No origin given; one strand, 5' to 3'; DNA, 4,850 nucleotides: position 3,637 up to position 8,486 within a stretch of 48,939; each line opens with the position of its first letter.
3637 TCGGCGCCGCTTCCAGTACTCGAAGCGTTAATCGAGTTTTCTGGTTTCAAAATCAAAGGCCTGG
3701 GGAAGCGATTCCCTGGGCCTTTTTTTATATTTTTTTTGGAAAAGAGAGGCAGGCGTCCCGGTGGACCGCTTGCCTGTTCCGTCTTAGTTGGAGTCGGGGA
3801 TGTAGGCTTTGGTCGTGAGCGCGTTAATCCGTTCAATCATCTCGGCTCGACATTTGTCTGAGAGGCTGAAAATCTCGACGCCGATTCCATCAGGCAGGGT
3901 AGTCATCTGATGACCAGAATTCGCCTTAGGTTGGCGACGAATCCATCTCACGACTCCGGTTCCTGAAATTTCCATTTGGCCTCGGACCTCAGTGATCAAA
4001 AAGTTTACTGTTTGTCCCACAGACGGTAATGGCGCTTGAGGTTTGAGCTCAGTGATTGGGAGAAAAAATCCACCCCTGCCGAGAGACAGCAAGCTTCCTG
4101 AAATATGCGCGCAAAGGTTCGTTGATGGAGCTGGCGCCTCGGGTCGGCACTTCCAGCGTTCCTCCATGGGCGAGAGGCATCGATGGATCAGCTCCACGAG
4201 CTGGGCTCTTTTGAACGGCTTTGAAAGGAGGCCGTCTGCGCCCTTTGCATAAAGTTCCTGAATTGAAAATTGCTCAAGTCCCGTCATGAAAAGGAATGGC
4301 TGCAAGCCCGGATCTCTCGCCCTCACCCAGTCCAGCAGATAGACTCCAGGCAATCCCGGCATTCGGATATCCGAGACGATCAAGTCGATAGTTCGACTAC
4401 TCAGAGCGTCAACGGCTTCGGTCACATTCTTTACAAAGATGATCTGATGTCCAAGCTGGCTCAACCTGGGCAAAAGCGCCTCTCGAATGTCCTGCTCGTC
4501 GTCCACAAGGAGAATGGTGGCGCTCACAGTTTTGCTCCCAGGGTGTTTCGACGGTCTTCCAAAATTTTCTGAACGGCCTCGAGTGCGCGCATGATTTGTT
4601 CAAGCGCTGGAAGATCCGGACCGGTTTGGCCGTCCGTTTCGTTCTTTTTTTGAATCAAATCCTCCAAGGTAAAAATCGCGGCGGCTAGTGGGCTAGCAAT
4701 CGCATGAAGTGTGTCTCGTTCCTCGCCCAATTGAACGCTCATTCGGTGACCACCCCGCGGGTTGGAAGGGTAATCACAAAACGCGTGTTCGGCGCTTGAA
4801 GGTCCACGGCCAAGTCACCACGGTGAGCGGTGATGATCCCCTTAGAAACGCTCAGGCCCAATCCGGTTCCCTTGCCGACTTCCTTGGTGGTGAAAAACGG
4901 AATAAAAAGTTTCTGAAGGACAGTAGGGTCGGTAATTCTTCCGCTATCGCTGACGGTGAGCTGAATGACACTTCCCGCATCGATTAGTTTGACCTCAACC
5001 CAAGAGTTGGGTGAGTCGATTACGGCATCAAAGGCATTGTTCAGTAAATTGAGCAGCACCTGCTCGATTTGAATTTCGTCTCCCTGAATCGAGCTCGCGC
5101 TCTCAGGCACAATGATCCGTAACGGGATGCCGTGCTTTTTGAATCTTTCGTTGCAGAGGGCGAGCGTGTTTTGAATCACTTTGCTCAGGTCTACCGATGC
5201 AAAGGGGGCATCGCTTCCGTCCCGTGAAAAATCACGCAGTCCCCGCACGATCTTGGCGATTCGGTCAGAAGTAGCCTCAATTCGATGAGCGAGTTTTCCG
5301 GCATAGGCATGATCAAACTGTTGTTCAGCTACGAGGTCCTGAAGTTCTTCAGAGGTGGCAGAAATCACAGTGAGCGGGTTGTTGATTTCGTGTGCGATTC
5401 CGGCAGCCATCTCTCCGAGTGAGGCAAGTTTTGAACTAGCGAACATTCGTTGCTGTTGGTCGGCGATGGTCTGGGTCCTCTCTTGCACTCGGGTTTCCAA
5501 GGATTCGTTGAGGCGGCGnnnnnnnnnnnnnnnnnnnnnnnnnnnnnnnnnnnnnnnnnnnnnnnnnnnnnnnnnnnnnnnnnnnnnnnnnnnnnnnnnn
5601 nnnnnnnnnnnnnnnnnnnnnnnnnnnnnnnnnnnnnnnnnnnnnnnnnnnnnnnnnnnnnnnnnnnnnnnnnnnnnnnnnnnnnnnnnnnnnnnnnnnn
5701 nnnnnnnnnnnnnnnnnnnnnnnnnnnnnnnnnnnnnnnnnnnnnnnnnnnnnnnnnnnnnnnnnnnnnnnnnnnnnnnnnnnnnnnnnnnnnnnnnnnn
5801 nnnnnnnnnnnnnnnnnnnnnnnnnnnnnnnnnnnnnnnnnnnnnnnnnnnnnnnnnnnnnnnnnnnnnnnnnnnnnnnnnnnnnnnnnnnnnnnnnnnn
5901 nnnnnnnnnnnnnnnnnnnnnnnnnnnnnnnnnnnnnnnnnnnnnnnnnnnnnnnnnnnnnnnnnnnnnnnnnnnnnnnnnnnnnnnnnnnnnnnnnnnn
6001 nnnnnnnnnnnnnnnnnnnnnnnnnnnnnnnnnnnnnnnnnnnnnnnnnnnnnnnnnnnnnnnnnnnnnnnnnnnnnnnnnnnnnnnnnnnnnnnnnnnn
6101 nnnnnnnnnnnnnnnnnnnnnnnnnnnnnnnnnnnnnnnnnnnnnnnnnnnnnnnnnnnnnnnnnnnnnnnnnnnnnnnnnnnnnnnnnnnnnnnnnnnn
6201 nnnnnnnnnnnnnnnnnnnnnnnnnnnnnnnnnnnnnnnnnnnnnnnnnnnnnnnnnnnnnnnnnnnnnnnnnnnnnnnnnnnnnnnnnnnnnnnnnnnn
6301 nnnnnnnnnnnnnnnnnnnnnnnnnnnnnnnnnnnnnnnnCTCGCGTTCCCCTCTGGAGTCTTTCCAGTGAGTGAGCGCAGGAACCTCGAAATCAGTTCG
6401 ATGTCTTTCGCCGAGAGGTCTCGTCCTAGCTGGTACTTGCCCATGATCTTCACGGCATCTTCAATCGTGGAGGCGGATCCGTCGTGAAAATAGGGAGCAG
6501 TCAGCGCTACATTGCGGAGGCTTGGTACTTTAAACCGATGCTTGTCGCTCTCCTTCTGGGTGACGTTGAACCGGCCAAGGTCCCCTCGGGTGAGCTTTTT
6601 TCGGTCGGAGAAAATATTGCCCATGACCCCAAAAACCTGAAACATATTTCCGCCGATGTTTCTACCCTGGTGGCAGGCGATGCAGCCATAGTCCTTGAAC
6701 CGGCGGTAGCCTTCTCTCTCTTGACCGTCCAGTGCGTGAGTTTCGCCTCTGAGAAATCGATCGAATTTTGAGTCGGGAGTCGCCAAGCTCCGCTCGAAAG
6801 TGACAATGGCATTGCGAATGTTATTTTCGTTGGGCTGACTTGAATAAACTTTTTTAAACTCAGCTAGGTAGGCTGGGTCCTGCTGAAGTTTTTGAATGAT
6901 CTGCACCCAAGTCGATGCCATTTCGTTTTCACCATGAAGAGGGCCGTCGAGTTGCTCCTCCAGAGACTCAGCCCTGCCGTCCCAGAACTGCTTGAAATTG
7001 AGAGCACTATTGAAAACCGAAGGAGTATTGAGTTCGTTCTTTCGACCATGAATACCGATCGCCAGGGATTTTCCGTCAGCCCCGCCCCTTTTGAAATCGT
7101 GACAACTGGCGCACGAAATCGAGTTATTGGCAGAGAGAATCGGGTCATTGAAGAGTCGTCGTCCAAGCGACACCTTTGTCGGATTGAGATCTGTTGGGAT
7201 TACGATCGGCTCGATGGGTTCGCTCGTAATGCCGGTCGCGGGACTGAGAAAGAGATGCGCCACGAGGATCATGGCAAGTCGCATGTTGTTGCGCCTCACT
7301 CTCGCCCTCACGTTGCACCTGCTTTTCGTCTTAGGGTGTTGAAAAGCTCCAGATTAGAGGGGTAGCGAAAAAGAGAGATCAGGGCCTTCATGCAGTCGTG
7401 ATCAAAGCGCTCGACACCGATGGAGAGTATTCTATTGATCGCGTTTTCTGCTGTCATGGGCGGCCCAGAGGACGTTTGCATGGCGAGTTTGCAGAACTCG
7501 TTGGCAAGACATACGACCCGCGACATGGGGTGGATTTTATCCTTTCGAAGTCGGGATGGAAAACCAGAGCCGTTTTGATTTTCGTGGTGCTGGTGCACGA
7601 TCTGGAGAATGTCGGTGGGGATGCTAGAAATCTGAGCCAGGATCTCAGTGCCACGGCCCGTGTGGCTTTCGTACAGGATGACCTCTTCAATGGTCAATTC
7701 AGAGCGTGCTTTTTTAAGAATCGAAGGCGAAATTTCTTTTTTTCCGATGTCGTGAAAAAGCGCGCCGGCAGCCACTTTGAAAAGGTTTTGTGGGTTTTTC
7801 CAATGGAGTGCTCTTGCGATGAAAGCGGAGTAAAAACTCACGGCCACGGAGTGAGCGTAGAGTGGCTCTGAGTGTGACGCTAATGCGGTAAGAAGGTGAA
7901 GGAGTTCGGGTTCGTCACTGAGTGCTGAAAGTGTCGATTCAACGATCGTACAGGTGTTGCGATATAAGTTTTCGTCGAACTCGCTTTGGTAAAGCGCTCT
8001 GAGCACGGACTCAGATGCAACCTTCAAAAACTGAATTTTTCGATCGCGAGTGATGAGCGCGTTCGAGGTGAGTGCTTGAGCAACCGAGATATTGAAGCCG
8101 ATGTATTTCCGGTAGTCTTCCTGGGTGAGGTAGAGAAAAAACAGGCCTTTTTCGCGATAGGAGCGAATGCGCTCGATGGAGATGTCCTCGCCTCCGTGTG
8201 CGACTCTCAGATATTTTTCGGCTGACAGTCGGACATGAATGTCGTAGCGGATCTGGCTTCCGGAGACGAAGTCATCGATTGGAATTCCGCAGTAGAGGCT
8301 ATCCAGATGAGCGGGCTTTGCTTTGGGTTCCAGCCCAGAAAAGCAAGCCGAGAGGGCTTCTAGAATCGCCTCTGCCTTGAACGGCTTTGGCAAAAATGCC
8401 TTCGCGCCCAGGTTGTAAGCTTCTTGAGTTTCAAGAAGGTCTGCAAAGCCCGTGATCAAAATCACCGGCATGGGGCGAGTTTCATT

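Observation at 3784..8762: Self-contained five-gene cassette: REC-HD-GYP / secreted di-haem peroxidase / sensor kinase / DHp-only mini-protein / REC-PilZ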

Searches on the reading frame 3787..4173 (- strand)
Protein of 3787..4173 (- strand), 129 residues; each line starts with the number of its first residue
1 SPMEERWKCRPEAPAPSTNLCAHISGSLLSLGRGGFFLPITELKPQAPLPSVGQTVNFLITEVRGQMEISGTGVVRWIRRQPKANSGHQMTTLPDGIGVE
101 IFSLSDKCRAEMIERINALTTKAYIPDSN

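Call 59: find_homologous_proteins(query=window:3787-4173:-, max_evalue=0.01)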
Query seq(129 aa): 9 candidates shared short words with the query, none scored E <= 0.01.
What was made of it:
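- Tried and rejected: The search returned nothing and used the last protein search (call 59).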

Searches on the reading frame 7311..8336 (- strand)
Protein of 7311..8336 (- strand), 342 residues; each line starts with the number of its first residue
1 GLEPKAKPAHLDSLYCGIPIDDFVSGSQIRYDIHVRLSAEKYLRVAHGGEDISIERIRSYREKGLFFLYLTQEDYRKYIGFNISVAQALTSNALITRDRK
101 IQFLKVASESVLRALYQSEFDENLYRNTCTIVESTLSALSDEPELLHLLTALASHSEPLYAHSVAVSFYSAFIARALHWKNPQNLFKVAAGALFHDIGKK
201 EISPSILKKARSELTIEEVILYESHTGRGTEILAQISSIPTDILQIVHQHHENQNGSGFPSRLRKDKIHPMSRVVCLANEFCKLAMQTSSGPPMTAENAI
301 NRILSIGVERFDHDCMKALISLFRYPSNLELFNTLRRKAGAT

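Call 44: search_solved_structures(query=window:7311-8336:-, show_alignments=5, max_evalue=0.001)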
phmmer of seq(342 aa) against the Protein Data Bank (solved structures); distinct sequences matched with E-value up to 0.001: 6.
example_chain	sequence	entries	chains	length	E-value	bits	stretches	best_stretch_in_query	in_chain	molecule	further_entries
3tm8_A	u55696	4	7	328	8.6e-15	58.1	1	9-293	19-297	Uncharacterized protein | Uncharacterized protein Bd1817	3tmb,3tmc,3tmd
5z7c_A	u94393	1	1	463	2.4e-14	56.6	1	159-320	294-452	3'3'-cGAMP-specific phosphodiesterase 3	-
9rbz_A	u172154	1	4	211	2.8e-12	49.8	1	148-336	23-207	HD domain/sensory box protein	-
9rc0_A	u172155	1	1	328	8.5e-12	48.2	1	148-336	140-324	HD domain/sensory box protein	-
4r8z_A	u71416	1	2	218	5.6e-11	45.6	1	181-321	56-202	Cyclic di-GMP phosphodiesterase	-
4mcw_A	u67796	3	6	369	6.8e-07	32.1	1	145-284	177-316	Metal dependent phosphohydrolase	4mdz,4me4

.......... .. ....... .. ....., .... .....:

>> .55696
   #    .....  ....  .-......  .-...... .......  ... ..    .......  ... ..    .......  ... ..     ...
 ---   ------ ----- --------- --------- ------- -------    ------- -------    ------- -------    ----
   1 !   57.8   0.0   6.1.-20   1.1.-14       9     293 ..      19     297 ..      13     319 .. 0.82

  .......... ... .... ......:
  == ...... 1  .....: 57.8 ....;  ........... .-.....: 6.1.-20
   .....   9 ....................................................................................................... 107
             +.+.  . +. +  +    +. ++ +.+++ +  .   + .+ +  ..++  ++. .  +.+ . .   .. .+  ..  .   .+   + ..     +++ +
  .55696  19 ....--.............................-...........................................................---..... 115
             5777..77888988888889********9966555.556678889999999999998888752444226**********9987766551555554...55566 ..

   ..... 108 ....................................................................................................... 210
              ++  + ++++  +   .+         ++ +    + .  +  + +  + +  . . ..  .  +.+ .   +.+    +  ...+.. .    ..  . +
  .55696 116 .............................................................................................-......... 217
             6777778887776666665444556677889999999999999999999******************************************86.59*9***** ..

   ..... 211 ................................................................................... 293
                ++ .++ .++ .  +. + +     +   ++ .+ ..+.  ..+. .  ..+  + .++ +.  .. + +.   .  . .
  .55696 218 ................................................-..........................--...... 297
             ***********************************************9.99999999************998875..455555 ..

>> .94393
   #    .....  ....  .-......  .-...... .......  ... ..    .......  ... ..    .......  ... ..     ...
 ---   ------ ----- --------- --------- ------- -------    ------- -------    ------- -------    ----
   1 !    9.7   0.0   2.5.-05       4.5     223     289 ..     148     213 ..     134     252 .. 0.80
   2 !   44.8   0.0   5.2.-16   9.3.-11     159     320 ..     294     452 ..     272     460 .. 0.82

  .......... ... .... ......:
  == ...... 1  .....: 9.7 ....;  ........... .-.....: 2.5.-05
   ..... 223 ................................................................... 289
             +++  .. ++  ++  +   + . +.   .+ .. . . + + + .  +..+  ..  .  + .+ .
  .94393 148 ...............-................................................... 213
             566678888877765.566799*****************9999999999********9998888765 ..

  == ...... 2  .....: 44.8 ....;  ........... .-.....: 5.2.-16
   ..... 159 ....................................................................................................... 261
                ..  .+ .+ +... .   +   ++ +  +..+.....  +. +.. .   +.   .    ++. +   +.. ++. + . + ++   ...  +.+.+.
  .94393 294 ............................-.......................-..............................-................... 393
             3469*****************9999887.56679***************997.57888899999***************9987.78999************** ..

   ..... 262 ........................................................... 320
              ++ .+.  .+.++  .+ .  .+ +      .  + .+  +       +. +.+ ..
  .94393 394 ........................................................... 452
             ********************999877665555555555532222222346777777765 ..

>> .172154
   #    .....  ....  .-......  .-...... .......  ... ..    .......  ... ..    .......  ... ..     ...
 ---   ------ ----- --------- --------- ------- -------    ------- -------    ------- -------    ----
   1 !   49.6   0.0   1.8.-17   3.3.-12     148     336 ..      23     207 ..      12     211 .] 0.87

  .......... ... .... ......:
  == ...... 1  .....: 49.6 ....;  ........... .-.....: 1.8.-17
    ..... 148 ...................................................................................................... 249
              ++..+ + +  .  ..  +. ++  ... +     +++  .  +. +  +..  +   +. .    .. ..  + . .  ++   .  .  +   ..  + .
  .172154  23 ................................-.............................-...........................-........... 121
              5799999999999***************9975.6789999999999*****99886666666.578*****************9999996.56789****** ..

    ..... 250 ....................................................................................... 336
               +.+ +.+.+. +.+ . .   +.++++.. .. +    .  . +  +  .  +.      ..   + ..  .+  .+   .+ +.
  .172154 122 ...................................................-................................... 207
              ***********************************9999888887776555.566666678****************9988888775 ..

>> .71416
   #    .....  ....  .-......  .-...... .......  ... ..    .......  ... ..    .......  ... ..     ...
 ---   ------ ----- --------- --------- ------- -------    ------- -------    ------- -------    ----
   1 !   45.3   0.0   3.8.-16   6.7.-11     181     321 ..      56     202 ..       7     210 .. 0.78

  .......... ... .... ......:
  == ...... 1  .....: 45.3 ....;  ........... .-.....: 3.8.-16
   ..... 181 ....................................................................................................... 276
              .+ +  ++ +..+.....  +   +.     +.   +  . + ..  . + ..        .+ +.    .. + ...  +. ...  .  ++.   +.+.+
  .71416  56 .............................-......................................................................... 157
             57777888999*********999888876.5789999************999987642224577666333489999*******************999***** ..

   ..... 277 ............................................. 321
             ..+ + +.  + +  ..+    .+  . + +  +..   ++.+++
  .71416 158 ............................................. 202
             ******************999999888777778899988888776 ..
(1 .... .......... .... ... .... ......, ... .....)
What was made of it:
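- On HD-GYP c-di-GMP phosphodiesterase: GFP replaces GYP; PA4781 also aligns with GFP (call 44).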
